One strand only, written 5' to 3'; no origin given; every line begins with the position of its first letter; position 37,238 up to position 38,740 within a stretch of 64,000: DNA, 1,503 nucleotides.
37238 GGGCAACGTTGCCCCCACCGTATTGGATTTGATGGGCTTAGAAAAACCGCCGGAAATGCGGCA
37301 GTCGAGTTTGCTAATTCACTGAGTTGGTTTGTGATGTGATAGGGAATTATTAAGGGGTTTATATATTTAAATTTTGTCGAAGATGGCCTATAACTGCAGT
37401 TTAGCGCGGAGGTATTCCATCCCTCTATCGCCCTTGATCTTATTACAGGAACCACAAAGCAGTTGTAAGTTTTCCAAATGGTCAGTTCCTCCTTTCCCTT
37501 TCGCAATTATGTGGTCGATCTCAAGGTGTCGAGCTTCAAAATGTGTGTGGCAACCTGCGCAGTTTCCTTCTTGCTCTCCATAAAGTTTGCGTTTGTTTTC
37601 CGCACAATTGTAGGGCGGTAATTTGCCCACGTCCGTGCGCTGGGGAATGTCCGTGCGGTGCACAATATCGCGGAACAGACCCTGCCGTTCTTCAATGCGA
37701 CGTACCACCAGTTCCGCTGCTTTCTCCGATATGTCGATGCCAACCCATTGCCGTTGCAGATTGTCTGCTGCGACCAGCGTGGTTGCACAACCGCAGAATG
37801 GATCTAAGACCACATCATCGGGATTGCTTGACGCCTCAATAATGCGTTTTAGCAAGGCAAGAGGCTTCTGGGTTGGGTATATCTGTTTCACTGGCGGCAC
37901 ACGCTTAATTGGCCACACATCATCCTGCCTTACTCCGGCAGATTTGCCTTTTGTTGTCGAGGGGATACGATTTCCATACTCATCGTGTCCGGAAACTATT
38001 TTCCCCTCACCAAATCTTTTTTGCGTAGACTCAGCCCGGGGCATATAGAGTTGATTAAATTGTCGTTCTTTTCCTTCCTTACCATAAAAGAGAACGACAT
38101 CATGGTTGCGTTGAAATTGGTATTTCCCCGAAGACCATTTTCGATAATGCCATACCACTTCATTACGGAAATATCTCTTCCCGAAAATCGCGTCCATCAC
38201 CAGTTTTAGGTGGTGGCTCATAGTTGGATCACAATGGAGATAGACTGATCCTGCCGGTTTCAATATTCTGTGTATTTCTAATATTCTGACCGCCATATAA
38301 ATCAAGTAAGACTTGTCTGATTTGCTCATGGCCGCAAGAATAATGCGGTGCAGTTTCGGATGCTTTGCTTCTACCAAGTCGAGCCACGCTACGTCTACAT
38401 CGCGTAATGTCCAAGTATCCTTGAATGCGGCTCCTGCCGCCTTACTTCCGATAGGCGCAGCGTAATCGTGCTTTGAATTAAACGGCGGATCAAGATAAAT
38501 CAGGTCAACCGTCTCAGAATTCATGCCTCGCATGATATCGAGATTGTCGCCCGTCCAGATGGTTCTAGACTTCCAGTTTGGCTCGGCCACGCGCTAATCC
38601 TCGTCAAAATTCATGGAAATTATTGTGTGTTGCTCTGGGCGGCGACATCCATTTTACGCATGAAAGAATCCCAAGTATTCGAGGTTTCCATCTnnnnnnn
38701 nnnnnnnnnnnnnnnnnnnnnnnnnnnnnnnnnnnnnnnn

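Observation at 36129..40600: Low-GC island at the 3' end of gpmI, marked by a decayed duplicate of the gene end, carrying MTase-HNH, an NDT/TIR-like effector and a retropepsin-like protease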

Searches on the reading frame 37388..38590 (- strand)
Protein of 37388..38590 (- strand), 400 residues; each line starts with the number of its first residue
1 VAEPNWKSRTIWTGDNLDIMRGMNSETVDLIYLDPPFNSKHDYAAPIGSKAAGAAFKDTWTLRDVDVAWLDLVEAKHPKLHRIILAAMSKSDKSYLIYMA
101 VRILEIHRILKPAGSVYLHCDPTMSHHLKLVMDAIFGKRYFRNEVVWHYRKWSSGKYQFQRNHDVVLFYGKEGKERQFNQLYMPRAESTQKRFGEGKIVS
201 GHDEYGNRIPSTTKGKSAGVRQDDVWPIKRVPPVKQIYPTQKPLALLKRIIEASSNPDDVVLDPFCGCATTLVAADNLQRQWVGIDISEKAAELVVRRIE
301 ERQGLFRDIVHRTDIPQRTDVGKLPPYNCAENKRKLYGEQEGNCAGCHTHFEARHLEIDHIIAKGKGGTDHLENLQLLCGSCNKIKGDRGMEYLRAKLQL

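Call 7: search_protein_families(library=pfam, proteins=[window:37388-38590:-], max_evalue=0.01)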
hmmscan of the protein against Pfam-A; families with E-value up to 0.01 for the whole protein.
window:37388-38590:- (400 aa): 7 families
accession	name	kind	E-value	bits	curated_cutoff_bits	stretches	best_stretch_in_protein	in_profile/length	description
PF01555.25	N6_N4_Mtase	-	6.1e-45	154.3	26.7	1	28-295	1-219/221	DNA methylase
PF01844.29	HNH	-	7.3e-12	45.7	21.4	1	344-389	1-47/47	HNH endonuclease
PF14279.12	HNH_5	-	6.1e-10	39.3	27.5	1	344-395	1-52/56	HNH endonuclease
PF02945.21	Endonuclease_7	-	8.6e-06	26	23.6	1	327-389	8-66/82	Recombination endonuclease VII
PF02086.21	MethyltransfD12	-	0.0022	18.2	22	0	20-41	168-189/253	D12 class N6 adenine-specific DNA methyltransferase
PF05724.17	TPMT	-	0.0064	16.6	26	0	246-294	25-74/218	Thiopurine S-methyltransferase (TPMT)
PF03602.21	Cons_hypoth95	-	0.0098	16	24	0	23-42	109-128/182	Conserved hypothetical protein 95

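Call 8: search_protein_families(library=padloc, proteins=[window:37388-38590:-], max_evalue=0.01)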
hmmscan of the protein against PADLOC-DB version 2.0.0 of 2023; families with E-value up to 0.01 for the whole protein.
window:37388-38590:- (400 aa): 83 families (the best 25 are shown)
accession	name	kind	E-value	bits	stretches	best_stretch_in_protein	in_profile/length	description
PDLC03339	MTase_II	-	7.9e-63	210.6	2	94-301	59-273/399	Type II methyltransferase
PDLC03354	MTase_II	-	3.6e-44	149.4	2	218-303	303-386/425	Type II methyltransferase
PDLC03300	MTase_II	-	8.3e-43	144.6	1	9-317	12-295/302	Type II methyltransferase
PDLC03371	MTase_II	-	1.1e-39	134.6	1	8-302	10-255/260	Type II methyltransferase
PDLC03299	MTase_II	-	9.3e-37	125.1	2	90-300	57-258/296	Type II methyltransferase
PDLC03636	MTase_III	-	2.1e-30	104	2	95-194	96-194/575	Type III methyltransferase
PDLC03633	MTase_III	-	2.1e-30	104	1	25-301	97-355/616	Type III methyltransferase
PDLC03265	MTase_II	-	5.7e-28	96.3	2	219-301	248-330/333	Type II methyltransferase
PDLC03644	MTase_III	-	3.8e-26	89.9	2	9-208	39-218/542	Type III methyltransferase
PDLC03238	MTase_II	-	6.1e-25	86.1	2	91-290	167-356/428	Type II methyltransferase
PDLC03641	MTase_III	-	7.1e-25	85.6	2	9-195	104-283/657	Type III methyltransferase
PDLC03216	MTase_II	-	7.8e-25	85.6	2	235-311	191-267/364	Type II methyltransferase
PDLC03738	oMTase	-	2.6e-24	83.6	2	235-308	201-274/376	orphan methyltransferase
PDLC03634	MTase_III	-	6.7e-24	82.7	2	13-195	99-272/621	Type III methyltransferase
PDLC03635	MTase_III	-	3.3e-23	80.3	2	239-300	512-573/708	Type III methyltransferase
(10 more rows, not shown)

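Call 52: search_protein_families(library=ncbifam, proteins=[window:37388-38590:-], max_evalue=0.01)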
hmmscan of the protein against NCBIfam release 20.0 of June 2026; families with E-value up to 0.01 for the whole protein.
window:37388-38590:- (400 aa): 7 families
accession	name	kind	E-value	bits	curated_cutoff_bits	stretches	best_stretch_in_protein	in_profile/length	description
NF008572.0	PRK11524.1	equivalog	4e-31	108.2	292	2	91-303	57-260/294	adenine-specific DNA-methyltransferase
NF050803.1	DnaMtaseCcrMCaul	equivalog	2e-22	79.6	830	2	235-308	183-256/350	adenine-specific DNA-methyltransferase CcrM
NF010253.0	PRK13699.1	subfamily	3.2e-14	53.1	244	1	236-300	142-206/226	DNA methyltransferase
NF040563.1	guided_IscB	equivalog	2.9e-09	36.5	175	1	339-394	190-243/314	RNA-guided endonuclease IscB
NF049971.1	CRISPR_Cas9d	exception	1.7e-07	30.2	375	1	332-389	536-596/986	type II CRISPR RNA-guided endonuclease Cas9d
TIGR01865.2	cas_Csn1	equivalog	0.0033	15.7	100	1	330-389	562-627/1070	type II CRISPR RNA-guided endonuclease Cas9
NF047732.1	tRNAMtaseTrm5bMeth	equivalog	0.0093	15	500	0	248-300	190-240/337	tRNA (guanine(37)-N1)-methyltransferase Trm5b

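Call 57: find_homologous_proteins(query=window:37388-38590:-, max_evalue=1e-20)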
Query window:37388-38590:- (400 aa): 8000 proteins with E <= 1e-20 among 8000 candidates; the best 120 are listed.
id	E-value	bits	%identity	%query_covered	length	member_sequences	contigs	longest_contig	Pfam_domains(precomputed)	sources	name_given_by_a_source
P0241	6.6e-279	943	100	100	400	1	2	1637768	PF01844.30,PF02945.22,PF14279.13,PF01555.25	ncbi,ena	-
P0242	5.0e-264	894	93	100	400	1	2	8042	PF01844.30,PF14279.13,PF01555.25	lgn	-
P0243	2.0e-249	846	89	100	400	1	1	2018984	PF01844.30,PF02945.22,PF14279.13,PF01555.25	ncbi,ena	-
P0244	7.5e-209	712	74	100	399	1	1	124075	PF01844.30,PF14279.13,PF01555.25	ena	-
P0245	2.7e-208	710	74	100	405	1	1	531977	PF01844.30,PF14279.13,PF01555.25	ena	-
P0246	1.0e-207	708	73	100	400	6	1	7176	PF01844.30,PF02945.22,PF14279.13,PF01555.25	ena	-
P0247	6.1e-201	686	73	100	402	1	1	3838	PF01844.30,PF14279.13,PF01555.25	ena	-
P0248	3.5e-200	683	72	100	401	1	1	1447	PF01844.30,PF14279.13,PF01555.25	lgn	-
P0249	5.4e-200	683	72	99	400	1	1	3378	PF01844.30,PF14279.13,PF01555.25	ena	-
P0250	1.3e-199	682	72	100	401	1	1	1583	PF01844.30,PF14279.13,PF01555.25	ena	-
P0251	2.9e-197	674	72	99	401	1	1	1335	PF01844.30,PF14279.13,PF01555.25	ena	-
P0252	4.4e-196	670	72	100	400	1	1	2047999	PF01844.30,PF14279.13,PF01555.25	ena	-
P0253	2.6e-195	667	70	100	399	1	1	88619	PF01844.30,PF14279.13,PF01555.25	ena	-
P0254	4.5e-194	663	71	97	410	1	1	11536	PF01844.30,PF14279.13,PF01555.25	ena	-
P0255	1.7e-191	655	71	99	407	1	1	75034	PF01844.30,PF14279.13,PF01555.25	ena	-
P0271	4.1e-175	601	65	100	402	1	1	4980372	PF01844.30,PF02945.22,PF14279.13,PF01555.25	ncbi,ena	-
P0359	1.4e-166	573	63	100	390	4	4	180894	PF01844.30,PF14279.13,PF01555.25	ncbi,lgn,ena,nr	ncbi:MAG: site-specific DNA-methyltransferase [Acidimicrobiales bacterium]|nr:site-specific DNA-meth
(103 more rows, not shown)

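Call 58: find_encoding_contigs(protein=P0243, flank=10000, max_places=2)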
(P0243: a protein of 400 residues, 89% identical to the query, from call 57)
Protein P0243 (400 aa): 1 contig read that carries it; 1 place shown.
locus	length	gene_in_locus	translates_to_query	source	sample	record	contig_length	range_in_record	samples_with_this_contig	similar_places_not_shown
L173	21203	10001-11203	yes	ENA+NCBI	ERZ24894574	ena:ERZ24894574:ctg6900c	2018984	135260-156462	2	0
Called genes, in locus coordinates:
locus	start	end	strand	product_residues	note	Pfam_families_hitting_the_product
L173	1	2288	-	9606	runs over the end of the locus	-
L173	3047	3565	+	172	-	-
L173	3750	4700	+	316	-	PF01571:GCV_T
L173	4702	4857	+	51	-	-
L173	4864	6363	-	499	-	PF01336:tRNA_anti-codon, PF00152:tRNA-synt_2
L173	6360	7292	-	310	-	PF03462:PCRF, PF00472:RF-1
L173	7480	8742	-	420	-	PF00171:Aldedh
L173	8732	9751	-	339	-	-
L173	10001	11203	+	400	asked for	PF01555:N6_N4_Mtase, PF02945:Endonuclease_7 (weak), PF01844:HNH, PF14279:HNH_5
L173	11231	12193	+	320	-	PF03446:NAD_binding_2, PF03807:F420_oxidored (weak), PF14833:NAD_binding_11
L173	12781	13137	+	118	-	-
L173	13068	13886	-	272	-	PF13936:HTH_38, PF13565:HTH_32 (weak), PF00665:rve (weak)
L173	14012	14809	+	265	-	PF01555:N6_N4_Mtase (weak)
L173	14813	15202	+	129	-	-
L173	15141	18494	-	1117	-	PF13091:PLDc_2, PF00176:SNF2-rel_dom, PF00270:DEAD (faint), PF04851:ResIII (weak), PF00271:Helicase_C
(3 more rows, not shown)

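Call 59: find_encoding_contigs(protein=P0242, flank=8000, max_places=2)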
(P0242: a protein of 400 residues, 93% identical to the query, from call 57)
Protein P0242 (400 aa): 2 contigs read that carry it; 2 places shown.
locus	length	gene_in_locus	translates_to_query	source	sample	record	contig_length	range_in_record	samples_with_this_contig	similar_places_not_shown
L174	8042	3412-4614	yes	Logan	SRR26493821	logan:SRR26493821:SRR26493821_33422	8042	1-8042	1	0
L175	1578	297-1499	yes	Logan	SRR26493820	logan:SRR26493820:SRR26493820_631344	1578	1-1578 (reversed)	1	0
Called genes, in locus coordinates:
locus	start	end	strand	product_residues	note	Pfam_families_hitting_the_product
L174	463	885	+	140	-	PF01475:FUR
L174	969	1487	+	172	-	-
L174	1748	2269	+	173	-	PF00160:Pro_isomerase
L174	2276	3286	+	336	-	PF00890:FAD_binding_2 (faint), PF01266:DAO, PF07992:Pyr_redox_2 (faint), PF13450:NAD_binding_8 (weak)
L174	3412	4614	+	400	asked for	PF01555:N6_N4_Mtase, PF01844:HNH, PF14279:HNH_5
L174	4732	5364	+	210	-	PF01812:5-FTHF_cyc-lig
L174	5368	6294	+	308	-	PF01913:FTR, PF02741:FTR_C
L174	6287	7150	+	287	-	PF00763:THF_DHG_CYH, PF02882:THF_DHG_CYH_C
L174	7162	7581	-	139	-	PF01850:PIN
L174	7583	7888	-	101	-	PF02604:PhdYeFM_antitox (weak)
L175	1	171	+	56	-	?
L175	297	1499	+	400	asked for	PF01555:N6_N4_Mtase, PF01844:HNH, PF14279:HNH_5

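Call 80: search_dna_similar(query=window:37388-38590:-, collection=phages, mode=protein, max_rows=12)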
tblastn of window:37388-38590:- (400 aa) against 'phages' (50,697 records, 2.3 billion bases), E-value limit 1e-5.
Records with a match: 1046; places in all: 1112; records where one place covers at least 80% of the query: 4.
Best place of each record, by identity: <60% 1046.
By first word of the organism name: Streptococcus 157; Mycobacterium 108; Gordonia 88; Staphylococcus 52; Synechococcus 44; Lactococcus 43; Campylobacter 42; Brucella 41; Flavobacterium 31; Vibrio 29; and 93 more.
By host as written in the record: - 135; Gordonia terrae 3612 68; Mycobacterium smegmatis mc2 155 61; Lactococcus lactis 34; Flavobacterium sp. LMO6 19; Ralstonia solanacearum 18; Staphylococcus aureus 18; Streptomyces lividans JI 1326 15; and 377 more.
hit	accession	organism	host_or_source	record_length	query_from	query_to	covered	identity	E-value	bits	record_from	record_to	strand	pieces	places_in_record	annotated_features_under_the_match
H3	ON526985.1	Streptomyces phage Ejemplo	Streptomyces griseus ATCC 10137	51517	11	304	68%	42.1%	8e-33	220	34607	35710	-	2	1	47: DNA methyltransferase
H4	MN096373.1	Streptomyces phage TuanPN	Streptomyces griseus ATCC 10137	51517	11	304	68%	42.1%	8e-33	220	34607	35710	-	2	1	47: DNA methylase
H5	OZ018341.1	Marinitoga phage MPV1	-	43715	5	305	75%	37.6%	9e-60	215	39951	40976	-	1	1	DNA methyltransferase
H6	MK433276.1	Streptomyces phage Asten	Streptomyces griseus ATCC 10137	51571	11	304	65%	42.4%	3e-30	219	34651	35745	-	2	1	48: DNA methylase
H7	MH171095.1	Streptomyces phage Maneekul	Streptomyces xanthochromogenes NRRL ...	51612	11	304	65%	42.0%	8e-30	217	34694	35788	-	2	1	48: DNA methylase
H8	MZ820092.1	Streptomyces phage SarahRose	Streptomyces lividans JI 1326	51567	11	304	65%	42.0%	1e-29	217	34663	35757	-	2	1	48: DNA methylase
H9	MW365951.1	Streptomyces phage Hippo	Streptomyces lividans JI 1326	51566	11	304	74%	37.2%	7e-56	204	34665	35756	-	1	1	48: methyltransferase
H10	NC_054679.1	Streptomyces phage Werner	Streptomyces lividans JI 1326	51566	11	304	74%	37.2%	7e-56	204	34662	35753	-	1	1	48: DNA methyltransferase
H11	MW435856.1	Streptomyces phage Werner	Streptomyces lividans JI 1326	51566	11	304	74%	37.2%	7e-56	204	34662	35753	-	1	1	48: methyltransferase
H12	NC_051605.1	Mycobacterium phage Amgine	Mycobacterium smegmatis mc2 155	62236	11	316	77%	35.4%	8e-54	197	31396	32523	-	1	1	37: methyltransferase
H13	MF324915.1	Mycobacterium phage Amgine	Mycobacterium smegmatis mc2 155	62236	11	316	77%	35.4%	8e-54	197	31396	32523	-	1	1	37: DNA methylase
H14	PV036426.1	Acutalibacteraceae phage NatCom_11578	Acutalibacteraceae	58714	6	365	90%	30.1%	1e-31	132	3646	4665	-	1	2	DNA methyltransferase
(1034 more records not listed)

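Call 86: search_protein_families(library=phrogs, proteins=[window:37388-38590:-], max_evalue=0.001)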
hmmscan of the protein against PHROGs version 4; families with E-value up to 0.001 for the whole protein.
window:37388-38590:- (400 aa): 32 families (the best 25 are shown)
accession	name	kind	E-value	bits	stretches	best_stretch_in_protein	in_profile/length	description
phrog_67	-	other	2.8e-63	216.2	1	10-335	125-382/743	DNA methyltransferase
phrog_498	-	other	2.4e-24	86.8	1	11-306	203-427/633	DNA methyltransferase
phrog_3008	-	other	2e-20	74.1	1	210-302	119-214/244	DNA methyltransferase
phrog_2118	-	DNA, RNA and nucleotide metabolism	1.8e-14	55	1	331-398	166-233/301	HNH endonuclease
phrog_18293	-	other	2e-13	51.3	1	235-303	43-111/119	methyltransferase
phrog_6952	-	other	7.2e-13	49.8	1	217-301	93-177/181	DNA methyltransferase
phrog_1035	-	DNA, RNA and nucleotide metabolism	7.7e-13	49.9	1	324-389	141-213/271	endonuclease VII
phrog_6050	-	DNA, RNA and nucleotide metabolism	1.7e-12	47.9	1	327-390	297-361/402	HNH endonuclease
phrog_23085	-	unknown function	6.7e-11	43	1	225-303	28-109/138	-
phrog_5718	-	DNA, RNA and nucleotide metabolism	1.1e-10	42.1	1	318-394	103-181/394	HNH endonuclease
phrog_2214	-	DNA, RNA and nucleotide metabolism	8.9e-10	39.2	1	333-392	185-242/429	HNH endonuclease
phrog_23148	-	unknown function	4.9e-09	37.4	1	238-298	85-145/165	-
phrog_333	-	DNA, RNA and nucleotide metabolism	7.9e-09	36.8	1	328-392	20-84/138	HNH endonuclease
phrog_6025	-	other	9.3e-09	36.1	0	7-39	10-42/192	DNA methyltransferase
phrog_8660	-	DNA, RNA and nucleotide metabolism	6.4e-08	33.9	1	333-393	116-183/196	HNH endonuclease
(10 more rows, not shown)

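Call 110: find_encoding_contigs(protein=P0271, flank=5000, max_places=2)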
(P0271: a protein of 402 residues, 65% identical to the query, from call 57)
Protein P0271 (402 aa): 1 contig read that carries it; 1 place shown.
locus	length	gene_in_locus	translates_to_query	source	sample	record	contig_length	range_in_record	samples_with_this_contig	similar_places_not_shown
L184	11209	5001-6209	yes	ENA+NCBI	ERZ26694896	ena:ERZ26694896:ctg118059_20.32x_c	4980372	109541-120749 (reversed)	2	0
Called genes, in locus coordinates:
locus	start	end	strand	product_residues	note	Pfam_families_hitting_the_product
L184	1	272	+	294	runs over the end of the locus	PF20067:SSL_N (faint), PF24684:Vgb_lyase (faint), PF08450:SGL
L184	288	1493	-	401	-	PF01055:Glyco_hydro_31_2nd, PF21365:Glyco_hydro_31_3rd, PF17137:DUF5110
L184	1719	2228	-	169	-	PF01055:Glyco_hydro_31_2nd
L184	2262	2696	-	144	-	-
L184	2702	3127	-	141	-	PF00106:adh_short, PF13561:adh_short_C2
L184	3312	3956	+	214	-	-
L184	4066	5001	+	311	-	PF12760:Zn_ribbon_IS1595, PF12762:DDE_Tnp_IS1595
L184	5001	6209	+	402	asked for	PF01555:N6_N4_Mtase, PF02945:Endonuclease_7 (faint), PF01844:HNH, PF14279:HNH_5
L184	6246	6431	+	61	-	-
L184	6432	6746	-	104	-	PF00106:adh_short, PF08659:KR, PF13561:adh_short_C2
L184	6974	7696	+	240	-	PF03544:TonB_C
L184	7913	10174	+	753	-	PF02449:Glyco_hydro_42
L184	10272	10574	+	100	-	-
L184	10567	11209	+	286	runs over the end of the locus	PF05721:PhyH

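Call 111: find_encoding_contigs(protein=P0359, flank=5000, max_places=3)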
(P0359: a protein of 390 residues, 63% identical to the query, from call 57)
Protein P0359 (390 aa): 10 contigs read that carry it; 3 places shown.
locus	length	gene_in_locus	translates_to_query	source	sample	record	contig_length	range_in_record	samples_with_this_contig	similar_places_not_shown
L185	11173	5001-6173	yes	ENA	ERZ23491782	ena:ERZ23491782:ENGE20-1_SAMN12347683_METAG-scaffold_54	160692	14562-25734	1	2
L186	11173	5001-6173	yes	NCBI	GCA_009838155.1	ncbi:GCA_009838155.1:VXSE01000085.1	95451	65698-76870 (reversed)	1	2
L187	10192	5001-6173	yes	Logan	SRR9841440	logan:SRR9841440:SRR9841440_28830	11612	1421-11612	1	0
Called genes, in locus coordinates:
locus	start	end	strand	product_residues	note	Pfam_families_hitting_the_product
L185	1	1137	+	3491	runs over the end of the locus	PF00109:ketoacyl-synt, PF02801:Ketoacyl-synt_C, PF16197:KAsynt_C_assoc, PF22621:CurL-like_PKS_C, PF00698:Acyl_transf_1, PF21089:PKS_DH_N, PF14765:PS-DH, PF08241:Methyltransf_11, +17 more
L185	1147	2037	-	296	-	PF00561:Abhydrolase_1 (weak), PF12697:Abhydrolase_6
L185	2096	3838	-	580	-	PF00860:Xan_ur_permease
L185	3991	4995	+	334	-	PF12760:Zn_ribbon_IS1595, PF12762:DDE_Tnp_IS1595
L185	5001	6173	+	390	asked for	PF01555:N6_N4_Mtase, PF01844:HNH, PF14279:HNH_5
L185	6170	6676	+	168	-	-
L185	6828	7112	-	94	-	-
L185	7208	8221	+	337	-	PF05721:PhyH (faint)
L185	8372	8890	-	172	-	-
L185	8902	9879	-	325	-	-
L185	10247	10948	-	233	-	PF02353:CMAS (weak), PF08241:Methyltransf_11, PF13649:Methyltransf_25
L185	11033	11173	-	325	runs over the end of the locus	PF00800:PDT, PF01842:ACT (weak)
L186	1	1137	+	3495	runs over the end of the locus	PF00109:ketoacyl-synt, PF02801:Ketoacyl-synt_C, PF16197:KAsynt_C_assoc, PF22621:CurL-like_PKS_C, PF00698:Acyl_transf_1, PF21089:PKS_DH_N, PF14765:PS-DH, PF08241:Methyltransf_11, +17 more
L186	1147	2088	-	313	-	PF00561:Abhydrolase_1 (weak), PF12697:Abhydrolase_6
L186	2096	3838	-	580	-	PF00860:Xan_ur_permease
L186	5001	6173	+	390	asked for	PF01555:N6_N4_Mtase, PF01844:HNH, PF14279:HNH_5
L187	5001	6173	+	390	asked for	PF01555:N6_N4_Mtase, PF01844:HNH, PF14279:HNH_5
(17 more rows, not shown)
